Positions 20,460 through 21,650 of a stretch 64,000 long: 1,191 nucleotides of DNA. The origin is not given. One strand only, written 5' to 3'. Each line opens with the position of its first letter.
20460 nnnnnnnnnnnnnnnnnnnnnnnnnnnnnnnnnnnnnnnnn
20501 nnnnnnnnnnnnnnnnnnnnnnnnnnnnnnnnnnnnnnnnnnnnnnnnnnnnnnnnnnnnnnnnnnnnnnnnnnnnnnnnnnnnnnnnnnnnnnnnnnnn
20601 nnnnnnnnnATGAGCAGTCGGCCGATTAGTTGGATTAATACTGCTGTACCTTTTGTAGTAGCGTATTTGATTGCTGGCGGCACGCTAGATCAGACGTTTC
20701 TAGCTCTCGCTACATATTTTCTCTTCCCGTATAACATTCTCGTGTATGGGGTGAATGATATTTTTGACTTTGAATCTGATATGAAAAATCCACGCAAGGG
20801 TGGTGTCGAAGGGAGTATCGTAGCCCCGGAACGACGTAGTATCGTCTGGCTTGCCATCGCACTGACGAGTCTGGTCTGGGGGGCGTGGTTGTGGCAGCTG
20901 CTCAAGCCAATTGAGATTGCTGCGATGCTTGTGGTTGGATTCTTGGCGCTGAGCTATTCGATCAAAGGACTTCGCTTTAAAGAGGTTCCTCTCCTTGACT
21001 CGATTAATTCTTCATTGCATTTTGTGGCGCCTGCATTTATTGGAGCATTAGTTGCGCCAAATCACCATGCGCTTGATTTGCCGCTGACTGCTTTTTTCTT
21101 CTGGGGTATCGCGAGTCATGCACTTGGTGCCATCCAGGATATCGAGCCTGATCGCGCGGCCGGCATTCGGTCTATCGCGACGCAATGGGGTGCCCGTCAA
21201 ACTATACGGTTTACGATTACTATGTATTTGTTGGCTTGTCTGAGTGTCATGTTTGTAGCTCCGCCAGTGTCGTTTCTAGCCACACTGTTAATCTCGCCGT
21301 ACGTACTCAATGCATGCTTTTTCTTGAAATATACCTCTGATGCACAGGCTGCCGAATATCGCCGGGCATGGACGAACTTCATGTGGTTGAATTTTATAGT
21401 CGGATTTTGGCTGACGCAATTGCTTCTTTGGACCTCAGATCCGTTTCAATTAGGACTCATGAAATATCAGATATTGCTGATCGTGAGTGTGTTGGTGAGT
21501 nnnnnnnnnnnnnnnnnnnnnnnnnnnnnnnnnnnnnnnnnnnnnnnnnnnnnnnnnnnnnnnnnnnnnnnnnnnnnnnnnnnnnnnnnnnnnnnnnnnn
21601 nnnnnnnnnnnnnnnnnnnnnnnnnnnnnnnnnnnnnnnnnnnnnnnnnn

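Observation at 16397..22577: C50-type carotenoid locus (crtI-crtE-crtB divergent from two half-cyclases and an elongase) in a genome that otherwise looks reduced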

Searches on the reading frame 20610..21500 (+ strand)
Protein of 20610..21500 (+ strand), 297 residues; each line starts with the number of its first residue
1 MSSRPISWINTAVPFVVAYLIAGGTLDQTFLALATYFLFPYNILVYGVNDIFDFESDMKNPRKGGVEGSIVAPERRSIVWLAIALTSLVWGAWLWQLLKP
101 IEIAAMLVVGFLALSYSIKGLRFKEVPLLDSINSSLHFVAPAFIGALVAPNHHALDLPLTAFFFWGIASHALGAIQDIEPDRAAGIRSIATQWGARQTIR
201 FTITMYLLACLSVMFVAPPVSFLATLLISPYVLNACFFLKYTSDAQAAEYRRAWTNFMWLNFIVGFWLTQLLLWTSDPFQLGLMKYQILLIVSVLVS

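Call 24: search_protein_representatives(protein=window:20610-21500:+)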
Query: 297 residues. Proteins with E-value up to 0.001 (for the whole library): 1154; up to 1e-10: 695; up to 1e-30: 71. The best 150 are listed.
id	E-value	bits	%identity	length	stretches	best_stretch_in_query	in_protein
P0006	2.8e-114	398.1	63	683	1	2-297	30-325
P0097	8.6e-79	281.6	51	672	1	2-282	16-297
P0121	3.4e-73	263.3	41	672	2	2-296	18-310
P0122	2.1e-67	244.2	50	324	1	3-288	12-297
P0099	2.8e-67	243.8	47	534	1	2-277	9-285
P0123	3.2e-65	237.1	46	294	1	2-275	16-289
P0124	5.6e-65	236.3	46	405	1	2-273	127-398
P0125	1.7e-61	224.8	45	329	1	2-280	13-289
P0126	1.9e-60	221.4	47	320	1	3-271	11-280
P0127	2.4e-59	217.8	42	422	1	2-275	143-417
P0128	2.3e-57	211.3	43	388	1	2-273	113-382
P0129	2.5e-57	211.1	45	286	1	3-273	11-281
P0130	1.1e-56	209.1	48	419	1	2-275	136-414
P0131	1.5e-56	208.6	47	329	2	2-156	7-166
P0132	4.0e-56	207.2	42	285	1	2-274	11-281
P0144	1.0e-48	182.9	38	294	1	2-272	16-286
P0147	2.0e-47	178.7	42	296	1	2-270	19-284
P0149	1.1e-46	176.2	37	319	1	2-284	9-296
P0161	8.9e-42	160.1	36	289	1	3-273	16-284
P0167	4.2e-39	151.3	40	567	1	5-273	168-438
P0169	3.2e-37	145.1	37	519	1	2-272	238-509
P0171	1.0e-36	143.5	35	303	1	2-280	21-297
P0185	1.7e-31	126.4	33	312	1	3-282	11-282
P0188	1.3e-30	123.4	35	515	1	1-273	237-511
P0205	1.5e-27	113.4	32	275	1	3-238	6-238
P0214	8.4e-26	107.7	35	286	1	3-270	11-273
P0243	4.0e-23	98.9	33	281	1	3-275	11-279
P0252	7.7e-23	97.9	47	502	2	34-77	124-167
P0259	1.4e-22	97.1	38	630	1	3-268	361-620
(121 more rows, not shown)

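Call 25: search_protein_families(library=pfam, proteins=[P0124, P0127, P0169, P0188, P0259, P0167, P0123, P0129, P0122, P0252], max_evalue=0.001)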
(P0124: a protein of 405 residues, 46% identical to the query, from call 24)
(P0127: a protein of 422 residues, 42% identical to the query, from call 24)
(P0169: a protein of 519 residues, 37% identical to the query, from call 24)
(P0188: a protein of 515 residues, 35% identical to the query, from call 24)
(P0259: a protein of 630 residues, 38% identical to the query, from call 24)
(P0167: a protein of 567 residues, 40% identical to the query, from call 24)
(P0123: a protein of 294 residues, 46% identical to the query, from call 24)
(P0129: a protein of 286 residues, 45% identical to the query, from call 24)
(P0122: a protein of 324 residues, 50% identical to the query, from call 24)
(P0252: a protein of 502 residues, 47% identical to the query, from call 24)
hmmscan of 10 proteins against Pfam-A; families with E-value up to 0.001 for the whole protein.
P0124 (405 aa): 2 families
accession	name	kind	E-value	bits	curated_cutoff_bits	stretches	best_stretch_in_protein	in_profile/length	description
PF01040.23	UbiA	-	4.4e-30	105.2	34.2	1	139-385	4-249/250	UbiA prenyltransferase family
PF18916.5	Lycopene_cyc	-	0.00082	20.3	27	1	31-86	26-79/92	Lycopene cyclase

P0127 (422 aa): 2 families
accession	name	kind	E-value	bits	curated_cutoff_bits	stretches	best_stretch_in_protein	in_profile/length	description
PF01040.23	UbiA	-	1.8e-28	100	34.2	1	154-393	3-241/250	UbiA prenyltransferase family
PF18916.5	Lycopene_cyc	-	2e-07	31.9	27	1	4-94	3-86/92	Lycopene cyclase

P0169 (519 aa): 1 family
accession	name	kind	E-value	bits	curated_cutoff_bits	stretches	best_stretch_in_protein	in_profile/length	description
PF01040.23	UbiA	-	1.6e-18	67.4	34.2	1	251-499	4-249/250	UbiA prenyltransferase family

P0188 (515 aa): 2 families
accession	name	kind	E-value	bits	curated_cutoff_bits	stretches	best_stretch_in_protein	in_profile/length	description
PF01040.23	UbiA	-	4.5e-16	59.3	34.2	1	251-495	6-246/250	UbiA prenyltransferase family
PF18916.5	Lycopene_cyc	-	1.2e-06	29.4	27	1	140-220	4-87/92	Lycopene cyclase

P0259 (630 aa): 2 families
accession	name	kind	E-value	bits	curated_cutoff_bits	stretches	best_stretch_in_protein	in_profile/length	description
PF00494.24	SQS_PSY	-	5.9e-55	187.2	26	1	11-259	2-260/263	Squalene/phytoene synthase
PF01040.23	UbiA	-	1.4e-18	67.5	34.2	1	373-596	5-226/250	UbiA prenyltransferase family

P0167 (567 aa): 1 family
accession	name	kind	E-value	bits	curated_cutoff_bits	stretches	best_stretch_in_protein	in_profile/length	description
PF01040.23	UbiA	-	3.8e-12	46.5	34.2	1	275-426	100-248/250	UbiA prenyltransferase family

P0123 (294 aa): 1 family
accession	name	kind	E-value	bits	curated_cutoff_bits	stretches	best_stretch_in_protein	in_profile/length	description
PF01040.23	UbiA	-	4.7e-24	85.5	34.2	1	27-251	3-225/250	UbiA prenyltransferase family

P0129 (286 aa): 1 family
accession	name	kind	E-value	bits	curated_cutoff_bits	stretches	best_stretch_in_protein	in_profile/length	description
PF01040.23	UbiA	-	6e-25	88.4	34.2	1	21-259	3-244/250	UbiA prenyltransferase family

P0122 (324 aa): 1 family
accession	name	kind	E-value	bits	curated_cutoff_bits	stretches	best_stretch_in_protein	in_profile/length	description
PF01040.23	UbiA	-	7.4e-23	81.6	34.2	1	23-266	4-246/250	UbiA prenyltransferase family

P0252 (502 aa): 0 families

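Call 26: list_cluster_members(proteins=[P0123, P0129, P0132, P0144, P0124, P0127, P0128, P0188, P0259, P0122])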
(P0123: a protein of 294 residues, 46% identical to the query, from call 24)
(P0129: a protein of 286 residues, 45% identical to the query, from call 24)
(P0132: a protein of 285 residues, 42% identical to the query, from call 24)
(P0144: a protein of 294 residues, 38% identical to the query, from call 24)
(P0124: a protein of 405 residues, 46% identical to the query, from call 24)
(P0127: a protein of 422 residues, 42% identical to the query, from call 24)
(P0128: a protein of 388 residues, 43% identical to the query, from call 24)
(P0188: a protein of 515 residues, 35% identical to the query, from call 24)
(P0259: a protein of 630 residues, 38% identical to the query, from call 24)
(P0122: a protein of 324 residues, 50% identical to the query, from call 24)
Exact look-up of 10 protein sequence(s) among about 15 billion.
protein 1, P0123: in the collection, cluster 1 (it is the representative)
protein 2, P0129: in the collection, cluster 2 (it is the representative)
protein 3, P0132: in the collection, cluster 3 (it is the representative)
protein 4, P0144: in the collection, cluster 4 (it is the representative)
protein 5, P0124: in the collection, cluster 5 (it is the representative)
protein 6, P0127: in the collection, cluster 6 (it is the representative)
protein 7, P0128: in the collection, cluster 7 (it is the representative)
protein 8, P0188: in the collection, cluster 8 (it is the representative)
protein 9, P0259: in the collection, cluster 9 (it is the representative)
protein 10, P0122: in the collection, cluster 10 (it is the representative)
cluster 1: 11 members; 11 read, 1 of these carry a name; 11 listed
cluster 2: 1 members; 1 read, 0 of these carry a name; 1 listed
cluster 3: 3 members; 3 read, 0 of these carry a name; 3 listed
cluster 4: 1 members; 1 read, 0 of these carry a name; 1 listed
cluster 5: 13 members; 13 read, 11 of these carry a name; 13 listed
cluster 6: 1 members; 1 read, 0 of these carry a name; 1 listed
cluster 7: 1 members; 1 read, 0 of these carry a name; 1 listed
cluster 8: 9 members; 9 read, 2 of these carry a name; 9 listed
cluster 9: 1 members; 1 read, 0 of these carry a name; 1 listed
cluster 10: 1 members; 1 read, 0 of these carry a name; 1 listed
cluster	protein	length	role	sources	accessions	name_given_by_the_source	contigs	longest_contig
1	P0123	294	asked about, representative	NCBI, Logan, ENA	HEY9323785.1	MAG TPA: prenyltransferase [Agromyces sp.]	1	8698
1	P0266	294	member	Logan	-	-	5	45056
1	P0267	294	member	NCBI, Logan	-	-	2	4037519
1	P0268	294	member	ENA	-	-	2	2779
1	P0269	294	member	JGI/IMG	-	-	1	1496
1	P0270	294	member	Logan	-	-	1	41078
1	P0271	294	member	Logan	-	-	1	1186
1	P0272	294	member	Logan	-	-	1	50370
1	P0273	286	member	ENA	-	-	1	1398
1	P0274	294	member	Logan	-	-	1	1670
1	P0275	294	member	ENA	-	-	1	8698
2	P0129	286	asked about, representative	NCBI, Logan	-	-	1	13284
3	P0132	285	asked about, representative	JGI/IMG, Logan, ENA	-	-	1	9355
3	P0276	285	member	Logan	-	-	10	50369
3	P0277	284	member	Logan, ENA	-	-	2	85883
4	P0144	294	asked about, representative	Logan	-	-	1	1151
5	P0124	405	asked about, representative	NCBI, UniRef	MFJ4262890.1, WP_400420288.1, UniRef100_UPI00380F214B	prenyltransferase [Paenarthrobacter nicotinovorans] | prenyltransferase n=1 Tax=Paenarthrobacter nicotinovorans TaxID=29320 RepID=UPI00380F214B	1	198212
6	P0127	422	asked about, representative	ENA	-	-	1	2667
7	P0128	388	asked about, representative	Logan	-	-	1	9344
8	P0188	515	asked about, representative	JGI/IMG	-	-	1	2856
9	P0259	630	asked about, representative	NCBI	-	-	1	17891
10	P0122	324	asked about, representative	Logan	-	-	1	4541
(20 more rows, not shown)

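Call 29: find_related_loci(query=A1, collection=genome_contigs, flank=8000)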
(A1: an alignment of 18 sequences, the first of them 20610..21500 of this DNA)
Query A1 (297 aa) in genome_contigs; peptide patterns used: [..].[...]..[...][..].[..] (x = any residue, [..] = any of these).
600 stretches matched a pattern (row limit reached: there are more); 594 encode a relative of the query (tblastn E <= 1e-3); the best 80 are kept; 80 distinct loci.
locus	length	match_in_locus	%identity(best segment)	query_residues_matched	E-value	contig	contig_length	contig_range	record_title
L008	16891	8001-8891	77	1-297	2e-159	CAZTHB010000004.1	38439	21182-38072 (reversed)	MAG TPA_asm: uncultured Candidatus Saccharibacteria bacterium isolate SRP257259_co1_77 genome assembly, contig: NODE_106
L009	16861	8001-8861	52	3-289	2e-93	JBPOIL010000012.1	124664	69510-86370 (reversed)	MAG: Patescibacteria group bacterium isolate MAG_140 c_000000550144, whole genome shotgun sequence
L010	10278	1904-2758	49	2-288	3e-86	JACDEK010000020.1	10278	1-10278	MAG: Candidatus Saccharibacteria bacterium isolate MGR_bin358 SD2903_NODE_995_length_10278_cov_0.697862, whole genome sh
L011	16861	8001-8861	49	2-290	9e-86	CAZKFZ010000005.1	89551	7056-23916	MAG TPA_asm: uncultured Candidatus Saccharibacteria bacterium isolate SRP342105_co3_110 genome assembly, contig: NODE_12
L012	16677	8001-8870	49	2-291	3e-85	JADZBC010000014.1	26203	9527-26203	MAG: bacterium isolate SJ655 c_000001500598, whole genome shotgun sequence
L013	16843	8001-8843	48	2-282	2e-85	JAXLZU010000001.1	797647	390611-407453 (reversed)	MAG: Candidatus Saccharibacteria bacterium isolate STL-PAT10 C2.14.fa-1, whole genome shotgun sequence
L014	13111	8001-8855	48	1-285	1e-75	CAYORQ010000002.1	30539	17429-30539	MAG TPA_asm: uncultured Candidatus Saccharibacteria bacterium isolate binchicken_co321_112 genome assembly, contig: NODE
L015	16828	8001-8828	45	1-276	7e-75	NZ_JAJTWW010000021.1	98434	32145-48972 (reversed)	Brevibacterium daeguense strain DSM 27938 contig21, whole genome shotgun sequence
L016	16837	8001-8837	47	1-276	2e-73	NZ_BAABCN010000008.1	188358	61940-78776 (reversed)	Leifsonia kafniensis strain JCM 17021 sequence08, whole genome shotgun sequence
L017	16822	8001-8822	47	1-274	2e-72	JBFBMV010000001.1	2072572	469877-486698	Rhodoglobus sp. NPDC076762 NPDC076762_74_B12.ctg-0001, whole genome shotgun sequence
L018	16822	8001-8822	48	1-274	9e-72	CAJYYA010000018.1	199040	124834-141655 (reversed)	MAG: uncultured Naasia sp. isolate SP80_2_metabat2_genome_mining.39 genome assembly, contig: k127_326546, whole genome s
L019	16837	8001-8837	47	1-275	2e-71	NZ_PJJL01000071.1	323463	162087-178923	Cryobacterium sp. Y57 scaffold13, whole genome shotgun sequence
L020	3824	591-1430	48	2-276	2e-71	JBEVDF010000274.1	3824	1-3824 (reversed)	MAG: Aeromicrobium sp. isolate T2R1BO.metabat2.144 T2R1BO.metabat2.144_k133_7475986, whole genome shotgun sequence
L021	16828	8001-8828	46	1-276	6e-71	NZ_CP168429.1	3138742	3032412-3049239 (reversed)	Clavibacter nebraskensis strain CDK015 chromosome, complete genome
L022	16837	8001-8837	46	1-276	6e-71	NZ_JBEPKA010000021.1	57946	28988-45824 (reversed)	Agromyces litoreus strain SYSU T00242 NODE_21_length_57946_cov_160.948779, whole genome shotgun sequence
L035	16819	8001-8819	45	2-275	1e-69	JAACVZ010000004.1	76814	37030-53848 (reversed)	MAG: Candidatus Saccharibacteria bacterium isolate CG_2015-01t_48_29 CG_2015-01t_curated_scaffold_96, whole genome shotg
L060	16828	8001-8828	45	2-276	1e-67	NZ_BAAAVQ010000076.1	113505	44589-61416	Glutamicibacter bergerei strain JCM 13567 sequence076, whole genome shotgun sequence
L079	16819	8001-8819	47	2-274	3e-67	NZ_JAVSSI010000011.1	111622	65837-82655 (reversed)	Agromyces mediolanus strain BGB-21 ctg00011, whole genome shotgun sequence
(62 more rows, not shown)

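Call 43: list_cluster_members(proteins=[P0125, P0126, P0149, P0161, P0171, P0205, P0214, P0243, P0185, P0147])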
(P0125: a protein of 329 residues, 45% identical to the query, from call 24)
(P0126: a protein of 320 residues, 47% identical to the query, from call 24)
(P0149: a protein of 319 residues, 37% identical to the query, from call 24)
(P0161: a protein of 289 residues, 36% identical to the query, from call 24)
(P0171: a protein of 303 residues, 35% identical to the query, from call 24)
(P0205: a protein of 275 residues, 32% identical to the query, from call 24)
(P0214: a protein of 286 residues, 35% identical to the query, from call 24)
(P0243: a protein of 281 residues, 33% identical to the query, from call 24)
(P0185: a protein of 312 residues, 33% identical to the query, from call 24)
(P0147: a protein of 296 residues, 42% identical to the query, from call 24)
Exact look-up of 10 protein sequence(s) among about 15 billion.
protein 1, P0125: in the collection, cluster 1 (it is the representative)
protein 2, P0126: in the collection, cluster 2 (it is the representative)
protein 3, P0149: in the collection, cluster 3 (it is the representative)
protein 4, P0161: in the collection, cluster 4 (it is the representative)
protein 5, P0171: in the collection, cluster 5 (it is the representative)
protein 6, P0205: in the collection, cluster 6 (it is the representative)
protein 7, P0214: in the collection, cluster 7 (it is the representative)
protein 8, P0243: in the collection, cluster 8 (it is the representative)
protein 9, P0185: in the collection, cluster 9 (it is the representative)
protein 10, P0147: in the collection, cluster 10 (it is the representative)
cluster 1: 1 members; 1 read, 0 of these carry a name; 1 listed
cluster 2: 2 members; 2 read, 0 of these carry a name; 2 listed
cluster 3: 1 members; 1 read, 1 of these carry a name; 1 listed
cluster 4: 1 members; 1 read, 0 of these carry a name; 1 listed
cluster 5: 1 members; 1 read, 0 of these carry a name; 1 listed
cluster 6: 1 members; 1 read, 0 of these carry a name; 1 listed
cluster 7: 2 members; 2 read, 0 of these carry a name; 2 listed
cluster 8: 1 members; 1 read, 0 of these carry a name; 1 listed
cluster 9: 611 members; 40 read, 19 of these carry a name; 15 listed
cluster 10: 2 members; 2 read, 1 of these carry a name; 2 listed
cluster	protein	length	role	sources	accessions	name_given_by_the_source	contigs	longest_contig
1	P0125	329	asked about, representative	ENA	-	-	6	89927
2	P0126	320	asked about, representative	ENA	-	-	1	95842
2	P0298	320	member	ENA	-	-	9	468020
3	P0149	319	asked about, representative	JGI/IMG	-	4-hydroxybenzoate polyprenyltransferase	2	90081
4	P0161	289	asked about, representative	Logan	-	-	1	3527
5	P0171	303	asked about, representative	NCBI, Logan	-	-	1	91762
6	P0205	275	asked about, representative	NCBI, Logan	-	-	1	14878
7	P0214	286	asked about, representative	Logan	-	-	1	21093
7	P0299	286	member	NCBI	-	-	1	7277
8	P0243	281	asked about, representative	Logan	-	-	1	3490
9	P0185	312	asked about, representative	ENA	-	-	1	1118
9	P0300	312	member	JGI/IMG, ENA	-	4-hydroxybenzoate polyprenyltransferase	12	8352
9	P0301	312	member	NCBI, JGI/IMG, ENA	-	4-hydroxybenzoate polyprenyltransferase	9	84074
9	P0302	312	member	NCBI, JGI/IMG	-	4-hydroxybenzoate polyprenyltransferase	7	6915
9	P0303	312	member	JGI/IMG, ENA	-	4-hydroxybenzoate polyprenyltransferase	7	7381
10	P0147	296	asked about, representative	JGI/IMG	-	-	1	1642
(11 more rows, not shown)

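Call 50: search_solved_structures(query=window:20610-21500:+, max_evalue=0.01)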
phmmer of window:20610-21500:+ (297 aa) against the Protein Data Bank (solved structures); distinct sequences matched with E-value up to 0.01: 0.

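Call 56: search_protein_families(library=pfam, proteins=[L035:555-1868:-, L035:1911-3053:-, L035:2818-3597:+, L035:8809-10122:-, L035:10148-10678:-, L035:10991-12511:-, L035:12556-13374:-, L035:13325-14443:-, L035:14440-15003:-], max_evalue=0.0001)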
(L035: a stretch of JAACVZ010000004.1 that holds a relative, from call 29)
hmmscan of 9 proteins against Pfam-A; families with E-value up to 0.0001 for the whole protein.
L035:555-1868:- (437 aa): 2 families
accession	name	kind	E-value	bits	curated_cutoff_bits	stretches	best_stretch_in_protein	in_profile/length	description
PF00152.25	tRNA-synt_2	-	1.1e-72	245.1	25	1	115-431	3-307/308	tRNA synthetases class II (D, K and N)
PF01336.31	tRNA_anti-codon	-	8.4e-10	38.9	27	1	17-90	1-73/75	OB-fold nucleic acid binding domain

L035:1911-3053:- (380 aa): 1 family
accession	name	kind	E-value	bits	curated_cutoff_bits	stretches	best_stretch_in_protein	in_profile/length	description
PF00571.33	CBS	-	3.8e-17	62.8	24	1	321-372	5-56/57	CBS domain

L035:2818-3597:+ (259 aa): 2 families
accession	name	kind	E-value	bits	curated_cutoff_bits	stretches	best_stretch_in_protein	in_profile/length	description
PF13462.12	Thioredoxin_4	-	1.2e-23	84.5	23.2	1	79-235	3-153/165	Thioredoxin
PF01323.26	DSBA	-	4.6e-15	56.3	25.6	1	92-230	1-175/191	DSBA-like thioredoxin domain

L035:8809-10122:- (437 aa): 3 families
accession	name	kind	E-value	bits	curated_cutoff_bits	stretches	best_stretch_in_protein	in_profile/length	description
PF13393.11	tRNA-synt_His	-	7.2e-40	137.6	25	1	11-329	1-308/308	Histidyl-tRNA synthetase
PF03129.25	HGTP_anticodon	-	2.1e-18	66.7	21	1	350-437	2-92/94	Anticodon binding domain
PF00587.30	tRNA-synt_2b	-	1.7e-07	32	29.3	1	68-289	3-121/179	tRNA synthetase class II core domain (G, H, P, S and T)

L035:10148-10678:- (176 aa): 0 families

L035:10991-12511:- (506 aa): 2 families
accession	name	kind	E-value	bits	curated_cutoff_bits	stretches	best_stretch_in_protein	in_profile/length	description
PF00152.25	tRNA-synt_2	-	1.9e-62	211.5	25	1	152-488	2-306/308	tRNA synthetases class II (D, K and N)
PF01336.31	tRNA_anti-codon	-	3.3e-13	49.8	27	1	51-135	1-75/75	OB-fold nucleic acid binding domain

L035:12556-13374:- (272 aa): 0 families

L035:13325-14443:- (372 aa): 5 families
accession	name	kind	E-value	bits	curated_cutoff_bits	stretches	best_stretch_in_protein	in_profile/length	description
PF18845.6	baeRF_family3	-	5e-19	69.7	31.5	1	128-304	2-168/168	Bacterial archaeo-eukaryotic release factor family 3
PF18849.6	baeRF_family7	-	1.6e-17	64.4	27.2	1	128-266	1-142/144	Bacterial archaeo-eukaryotic release factor family 7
PF18848.6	baeRF_family6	-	1.7e-15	58.1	27.5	1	128-267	3-148/149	Bacterial archaeo-eukaryotic release factor family 6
PF18855.6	baeRF_family11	-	4e-06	27.7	27.2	1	129-269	5-136/139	Bacterial archaeo-eukaryotic release factor family 11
PF18851.6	baeRF_family8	-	7.3e-06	26.4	27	1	128-268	4-135/141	Bacterial archaeo-eukaryotic release factor family 8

L035:14440-15003:- (187 aa): 1 family
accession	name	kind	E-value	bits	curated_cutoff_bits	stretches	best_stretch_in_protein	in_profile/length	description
PF03358.20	FMN_red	-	2.2e-20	73.2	24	1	7-133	4-139/152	NADPH-dependent FMN reductase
